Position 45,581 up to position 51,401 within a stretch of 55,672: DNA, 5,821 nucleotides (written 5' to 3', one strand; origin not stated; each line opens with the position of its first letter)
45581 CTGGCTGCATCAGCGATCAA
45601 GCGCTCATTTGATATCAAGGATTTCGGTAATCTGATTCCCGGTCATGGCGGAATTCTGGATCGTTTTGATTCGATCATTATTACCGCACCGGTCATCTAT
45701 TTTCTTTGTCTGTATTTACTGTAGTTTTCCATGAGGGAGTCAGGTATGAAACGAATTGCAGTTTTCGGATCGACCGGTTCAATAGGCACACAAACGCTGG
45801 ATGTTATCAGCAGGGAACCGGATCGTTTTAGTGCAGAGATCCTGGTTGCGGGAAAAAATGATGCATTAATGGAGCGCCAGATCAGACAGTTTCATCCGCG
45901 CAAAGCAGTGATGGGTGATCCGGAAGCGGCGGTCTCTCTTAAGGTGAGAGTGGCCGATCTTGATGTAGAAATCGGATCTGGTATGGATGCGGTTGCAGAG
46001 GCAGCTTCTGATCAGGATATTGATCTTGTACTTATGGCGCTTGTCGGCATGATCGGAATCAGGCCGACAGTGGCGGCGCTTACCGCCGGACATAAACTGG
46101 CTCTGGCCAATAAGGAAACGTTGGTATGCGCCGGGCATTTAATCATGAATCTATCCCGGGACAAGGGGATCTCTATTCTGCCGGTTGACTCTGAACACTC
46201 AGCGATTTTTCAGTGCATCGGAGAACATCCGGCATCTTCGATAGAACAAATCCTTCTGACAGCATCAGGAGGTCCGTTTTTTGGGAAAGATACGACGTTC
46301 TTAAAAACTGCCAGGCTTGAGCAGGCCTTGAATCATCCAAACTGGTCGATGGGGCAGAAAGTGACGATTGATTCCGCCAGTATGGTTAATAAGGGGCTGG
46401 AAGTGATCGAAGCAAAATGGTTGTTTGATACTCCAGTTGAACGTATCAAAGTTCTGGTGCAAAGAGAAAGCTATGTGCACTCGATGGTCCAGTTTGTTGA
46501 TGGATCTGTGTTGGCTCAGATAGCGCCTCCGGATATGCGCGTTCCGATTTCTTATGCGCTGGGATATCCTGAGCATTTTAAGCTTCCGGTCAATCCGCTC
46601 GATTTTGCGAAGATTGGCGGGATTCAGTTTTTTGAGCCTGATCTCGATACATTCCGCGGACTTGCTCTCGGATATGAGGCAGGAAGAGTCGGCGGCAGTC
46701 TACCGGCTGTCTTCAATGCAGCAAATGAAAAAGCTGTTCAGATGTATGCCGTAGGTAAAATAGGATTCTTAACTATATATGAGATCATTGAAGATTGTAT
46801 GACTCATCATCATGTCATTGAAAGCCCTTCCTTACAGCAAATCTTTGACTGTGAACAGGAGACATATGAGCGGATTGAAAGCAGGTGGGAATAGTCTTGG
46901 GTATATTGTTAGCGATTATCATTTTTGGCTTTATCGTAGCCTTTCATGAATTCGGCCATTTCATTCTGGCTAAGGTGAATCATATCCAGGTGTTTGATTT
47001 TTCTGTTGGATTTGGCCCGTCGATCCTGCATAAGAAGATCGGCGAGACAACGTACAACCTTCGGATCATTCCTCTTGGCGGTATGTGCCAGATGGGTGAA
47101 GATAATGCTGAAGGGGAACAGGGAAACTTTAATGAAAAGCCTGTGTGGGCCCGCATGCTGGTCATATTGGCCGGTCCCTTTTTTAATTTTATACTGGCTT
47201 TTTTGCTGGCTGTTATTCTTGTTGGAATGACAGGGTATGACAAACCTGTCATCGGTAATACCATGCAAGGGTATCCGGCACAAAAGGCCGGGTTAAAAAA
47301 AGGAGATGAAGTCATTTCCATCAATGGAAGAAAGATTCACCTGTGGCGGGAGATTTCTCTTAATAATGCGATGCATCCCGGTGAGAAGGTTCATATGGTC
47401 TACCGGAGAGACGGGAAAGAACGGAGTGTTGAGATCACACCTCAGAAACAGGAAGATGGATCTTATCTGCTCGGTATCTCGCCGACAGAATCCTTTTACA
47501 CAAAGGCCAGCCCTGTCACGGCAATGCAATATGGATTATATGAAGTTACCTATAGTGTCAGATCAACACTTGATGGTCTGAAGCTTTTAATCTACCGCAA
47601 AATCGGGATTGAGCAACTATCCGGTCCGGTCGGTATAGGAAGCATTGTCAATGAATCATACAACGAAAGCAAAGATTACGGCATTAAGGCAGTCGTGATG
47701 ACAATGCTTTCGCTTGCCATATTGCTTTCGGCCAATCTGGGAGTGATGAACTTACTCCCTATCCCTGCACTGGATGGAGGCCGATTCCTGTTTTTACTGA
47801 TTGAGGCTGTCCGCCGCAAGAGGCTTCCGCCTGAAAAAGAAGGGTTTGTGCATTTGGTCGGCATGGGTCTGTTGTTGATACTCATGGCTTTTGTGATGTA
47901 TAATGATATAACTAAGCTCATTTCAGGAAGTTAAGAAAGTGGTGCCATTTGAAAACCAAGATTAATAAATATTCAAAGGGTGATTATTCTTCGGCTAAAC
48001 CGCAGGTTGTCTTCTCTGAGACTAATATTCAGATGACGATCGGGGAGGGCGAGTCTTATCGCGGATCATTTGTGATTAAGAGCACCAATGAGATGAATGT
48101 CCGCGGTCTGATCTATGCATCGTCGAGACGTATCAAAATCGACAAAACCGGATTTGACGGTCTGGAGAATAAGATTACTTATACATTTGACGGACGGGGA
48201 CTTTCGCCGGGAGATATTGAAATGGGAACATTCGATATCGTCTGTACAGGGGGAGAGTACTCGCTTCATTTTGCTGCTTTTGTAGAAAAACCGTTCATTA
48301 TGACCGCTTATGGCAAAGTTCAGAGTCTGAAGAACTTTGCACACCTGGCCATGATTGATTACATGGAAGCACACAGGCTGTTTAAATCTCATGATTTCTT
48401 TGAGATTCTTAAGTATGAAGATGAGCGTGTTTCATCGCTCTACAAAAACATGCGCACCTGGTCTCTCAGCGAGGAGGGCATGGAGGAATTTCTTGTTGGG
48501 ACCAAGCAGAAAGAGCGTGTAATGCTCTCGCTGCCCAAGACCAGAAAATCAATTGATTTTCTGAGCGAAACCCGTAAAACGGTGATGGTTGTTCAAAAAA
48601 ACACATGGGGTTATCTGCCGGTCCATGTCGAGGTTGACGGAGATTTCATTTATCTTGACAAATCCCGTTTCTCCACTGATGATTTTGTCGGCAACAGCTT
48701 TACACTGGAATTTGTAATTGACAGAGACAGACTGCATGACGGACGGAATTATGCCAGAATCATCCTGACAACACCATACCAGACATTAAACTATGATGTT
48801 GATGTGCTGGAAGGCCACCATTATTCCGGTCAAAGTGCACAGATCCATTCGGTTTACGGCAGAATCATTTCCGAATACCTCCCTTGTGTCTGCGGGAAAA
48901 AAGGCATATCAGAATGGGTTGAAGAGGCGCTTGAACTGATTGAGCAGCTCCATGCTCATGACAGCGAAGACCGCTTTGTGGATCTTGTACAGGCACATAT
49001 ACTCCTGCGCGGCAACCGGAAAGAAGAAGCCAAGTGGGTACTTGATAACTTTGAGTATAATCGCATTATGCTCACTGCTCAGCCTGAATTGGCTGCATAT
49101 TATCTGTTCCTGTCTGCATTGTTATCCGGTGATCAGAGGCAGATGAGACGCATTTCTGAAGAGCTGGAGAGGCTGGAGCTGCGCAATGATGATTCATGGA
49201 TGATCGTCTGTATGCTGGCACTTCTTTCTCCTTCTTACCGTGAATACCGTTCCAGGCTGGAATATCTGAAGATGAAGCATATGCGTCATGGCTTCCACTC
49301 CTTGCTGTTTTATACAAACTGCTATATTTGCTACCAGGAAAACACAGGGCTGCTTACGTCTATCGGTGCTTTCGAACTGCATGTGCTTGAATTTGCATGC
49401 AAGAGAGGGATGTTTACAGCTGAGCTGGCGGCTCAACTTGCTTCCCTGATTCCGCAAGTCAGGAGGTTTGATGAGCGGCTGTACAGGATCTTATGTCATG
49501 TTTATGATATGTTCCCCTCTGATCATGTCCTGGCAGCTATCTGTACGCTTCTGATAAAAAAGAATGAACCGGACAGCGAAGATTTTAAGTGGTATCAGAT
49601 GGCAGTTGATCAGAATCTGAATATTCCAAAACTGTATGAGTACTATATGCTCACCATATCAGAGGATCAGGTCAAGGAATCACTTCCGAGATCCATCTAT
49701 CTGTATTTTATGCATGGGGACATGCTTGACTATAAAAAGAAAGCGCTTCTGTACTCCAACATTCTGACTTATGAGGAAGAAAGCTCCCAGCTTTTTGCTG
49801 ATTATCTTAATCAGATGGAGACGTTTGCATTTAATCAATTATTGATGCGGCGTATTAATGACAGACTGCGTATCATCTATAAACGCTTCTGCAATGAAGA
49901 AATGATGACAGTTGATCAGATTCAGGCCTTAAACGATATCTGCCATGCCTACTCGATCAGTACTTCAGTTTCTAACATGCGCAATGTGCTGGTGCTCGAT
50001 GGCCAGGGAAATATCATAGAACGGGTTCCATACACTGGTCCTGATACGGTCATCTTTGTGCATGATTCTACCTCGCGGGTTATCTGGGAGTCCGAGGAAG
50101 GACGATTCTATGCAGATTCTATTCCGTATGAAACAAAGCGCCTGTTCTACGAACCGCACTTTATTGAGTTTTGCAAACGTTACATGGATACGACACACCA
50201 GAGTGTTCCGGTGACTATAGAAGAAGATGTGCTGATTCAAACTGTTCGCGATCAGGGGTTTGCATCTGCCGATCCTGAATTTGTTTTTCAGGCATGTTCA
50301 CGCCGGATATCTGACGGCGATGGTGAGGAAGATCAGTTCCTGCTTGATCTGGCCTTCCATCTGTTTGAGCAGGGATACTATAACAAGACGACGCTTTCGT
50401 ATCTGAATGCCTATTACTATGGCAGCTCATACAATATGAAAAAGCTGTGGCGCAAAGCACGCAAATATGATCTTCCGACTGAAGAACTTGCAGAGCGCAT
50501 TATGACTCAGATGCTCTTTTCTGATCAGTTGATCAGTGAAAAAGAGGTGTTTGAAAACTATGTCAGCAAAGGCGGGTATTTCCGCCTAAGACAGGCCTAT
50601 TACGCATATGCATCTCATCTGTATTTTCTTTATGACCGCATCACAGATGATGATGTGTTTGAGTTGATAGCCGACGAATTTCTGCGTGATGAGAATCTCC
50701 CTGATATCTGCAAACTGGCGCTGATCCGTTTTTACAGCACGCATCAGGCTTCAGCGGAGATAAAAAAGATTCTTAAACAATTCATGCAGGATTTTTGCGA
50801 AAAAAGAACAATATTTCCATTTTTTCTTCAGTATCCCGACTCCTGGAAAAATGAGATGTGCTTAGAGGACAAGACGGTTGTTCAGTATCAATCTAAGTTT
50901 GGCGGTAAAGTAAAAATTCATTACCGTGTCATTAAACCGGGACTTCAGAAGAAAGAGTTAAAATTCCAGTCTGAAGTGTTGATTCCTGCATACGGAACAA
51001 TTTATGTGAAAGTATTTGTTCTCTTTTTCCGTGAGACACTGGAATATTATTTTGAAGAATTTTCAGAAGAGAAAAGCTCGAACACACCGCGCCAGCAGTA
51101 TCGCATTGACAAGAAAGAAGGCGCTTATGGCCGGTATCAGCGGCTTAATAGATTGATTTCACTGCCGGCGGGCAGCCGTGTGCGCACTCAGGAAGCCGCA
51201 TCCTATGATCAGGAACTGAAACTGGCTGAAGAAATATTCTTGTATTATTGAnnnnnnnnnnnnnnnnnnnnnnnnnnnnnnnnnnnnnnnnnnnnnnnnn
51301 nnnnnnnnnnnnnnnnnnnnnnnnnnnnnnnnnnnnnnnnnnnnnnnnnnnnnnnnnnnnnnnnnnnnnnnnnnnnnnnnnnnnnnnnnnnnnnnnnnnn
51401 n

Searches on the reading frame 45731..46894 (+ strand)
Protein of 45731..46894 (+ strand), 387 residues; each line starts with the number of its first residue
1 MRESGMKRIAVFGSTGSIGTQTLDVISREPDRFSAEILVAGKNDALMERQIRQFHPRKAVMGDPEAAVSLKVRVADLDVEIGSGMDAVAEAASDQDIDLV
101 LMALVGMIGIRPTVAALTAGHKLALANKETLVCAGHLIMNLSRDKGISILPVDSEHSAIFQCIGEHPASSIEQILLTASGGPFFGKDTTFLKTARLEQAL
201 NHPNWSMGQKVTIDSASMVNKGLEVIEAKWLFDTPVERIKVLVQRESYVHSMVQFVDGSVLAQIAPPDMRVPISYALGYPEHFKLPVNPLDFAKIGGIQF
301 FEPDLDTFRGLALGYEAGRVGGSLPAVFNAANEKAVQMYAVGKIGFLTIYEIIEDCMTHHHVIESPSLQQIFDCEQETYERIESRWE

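Call 16: search_protein_families(library=pfam, proteins=[window:45731-46894:+], max_evalue=0.00001)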
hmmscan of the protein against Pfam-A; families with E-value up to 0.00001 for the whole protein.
window:45731-46894:+ (387 aa): 3 families
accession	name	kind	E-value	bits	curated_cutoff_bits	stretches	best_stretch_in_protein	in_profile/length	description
PF02670.22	DXP_reductoisom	-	1.2e-39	136.3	21.7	1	9-135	1-129/129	1-deoxy-D-xylulose 5-phosphate reductoisomerase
PF08436.17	DXP_redisom_C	-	9.6e-39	131.9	26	1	149-232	1-84/84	1-deoxy-D-xylulose 5-phosphate reductoisomerase C-terminal domain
PF13288.12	DXPR_C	-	6.6e-36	123.5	27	1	265-380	2-114/115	DXP reductoisomerase C-terminal domain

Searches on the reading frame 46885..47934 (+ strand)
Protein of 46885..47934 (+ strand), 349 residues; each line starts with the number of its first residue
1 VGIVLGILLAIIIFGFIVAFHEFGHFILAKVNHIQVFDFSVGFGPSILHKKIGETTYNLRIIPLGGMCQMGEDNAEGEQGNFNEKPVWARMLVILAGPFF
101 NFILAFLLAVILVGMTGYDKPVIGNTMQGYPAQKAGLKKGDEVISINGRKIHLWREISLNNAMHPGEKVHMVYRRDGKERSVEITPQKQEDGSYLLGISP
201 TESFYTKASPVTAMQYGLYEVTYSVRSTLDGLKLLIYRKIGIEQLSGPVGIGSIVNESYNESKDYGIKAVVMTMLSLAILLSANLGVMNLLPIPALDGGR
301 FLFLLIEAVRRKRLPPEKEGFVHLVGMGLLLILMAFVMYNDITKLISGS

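Call 16: search_protein_families(library=pfam, proteins=[window:46885-47934:+], max_evalue=0.00001)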
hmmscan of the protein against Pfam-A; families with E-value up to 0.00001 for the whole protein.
window:46885-47934:+ (349 aa): 4 families
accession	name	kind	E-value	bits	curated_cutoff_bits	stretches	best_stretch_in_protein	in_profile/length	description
PF02163.28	Peptidase_M50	-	1.8e-59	201.2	27.2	1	10-333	2-221/221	Peptidase family M50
PF13180.12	PDZ_2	-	1.6e-09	38.4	27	1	120-184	13-78/80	PDZ domain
PF00595.29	PDZ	-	2.8e-08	34.4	23.2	1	120-172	26-79/81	PDZ domain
PF17820.7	PDZ_6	-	2.3e-07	30.9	27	1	127-175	6-54/54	PDZ domain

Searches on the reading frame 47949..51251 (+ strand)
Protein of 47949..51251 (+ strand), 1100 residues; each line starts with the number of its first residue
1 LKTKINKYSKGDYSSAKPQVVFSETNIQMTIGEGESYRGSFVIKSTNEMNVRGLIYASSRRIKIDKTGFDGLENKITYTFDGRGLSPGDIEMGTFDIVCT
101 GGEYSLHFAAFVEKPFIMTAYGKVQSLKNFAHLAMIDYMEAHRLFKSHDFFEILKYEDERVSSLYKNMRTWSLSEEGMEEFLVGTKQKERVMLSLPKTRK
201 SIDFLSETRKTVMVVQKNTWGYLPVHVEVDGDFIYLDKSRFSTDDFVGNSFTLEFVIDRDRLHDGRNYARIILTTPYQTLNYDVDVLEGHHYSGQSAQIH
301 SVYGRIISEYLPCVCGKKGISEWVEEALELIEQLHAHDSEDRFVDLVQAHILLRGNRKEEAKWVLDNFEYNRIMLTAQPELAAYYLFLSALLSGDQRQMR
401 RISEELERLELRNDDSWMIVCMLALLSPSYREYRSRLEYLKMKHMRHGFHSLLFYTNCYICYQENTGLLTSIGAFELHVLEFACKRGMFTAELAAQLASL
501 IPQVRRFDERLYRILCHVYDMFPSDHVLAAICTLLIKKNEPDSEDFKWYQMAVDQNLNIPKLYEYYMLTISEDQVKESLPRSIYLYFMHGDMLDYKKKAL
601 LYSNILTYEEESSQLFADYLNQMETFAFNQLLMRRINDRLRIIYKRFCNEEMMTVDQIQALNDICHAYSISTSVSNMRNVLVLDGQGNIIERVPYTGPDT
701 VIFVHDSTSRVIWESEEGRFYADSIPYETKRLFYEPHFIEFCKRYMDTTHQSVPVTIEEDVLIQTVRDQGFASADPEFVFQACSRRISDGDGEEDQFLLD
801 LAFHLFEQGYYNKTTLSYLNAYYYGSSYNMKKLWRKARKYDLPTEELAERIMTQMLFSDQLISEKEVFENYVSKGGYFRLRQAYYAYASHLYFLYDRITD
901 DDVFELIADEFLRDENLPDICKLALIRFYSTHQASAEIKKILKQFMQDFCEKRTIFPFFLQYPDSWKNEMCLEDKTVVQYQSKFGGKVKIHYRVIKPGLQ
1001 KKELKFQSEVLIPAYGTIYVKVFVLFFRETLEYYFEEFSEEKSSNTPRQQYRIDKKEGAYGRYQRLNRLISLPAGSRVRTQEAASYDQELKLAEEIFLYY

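Call 16: search_protein_families(library=pfam, proteins=[window:47949-51251:+], max_evalue=0.00001)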
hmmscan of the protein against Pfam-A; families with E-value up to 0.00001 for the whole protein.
window:47949-51251:+ (1100 aa): 2 families
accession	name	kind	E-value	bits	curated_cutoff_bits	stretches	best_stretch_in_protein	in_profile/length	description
PF18984.5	DUF5717_N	-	3.3e-206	687.4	25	1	1-750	1-752/875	Family of unknown function (DUF5717)N-terminal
PF18983.5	DUF5717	-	1.6e-84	284.2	25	1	795-1097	1-306/306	Family of unknown function (DUF5717)C-terminal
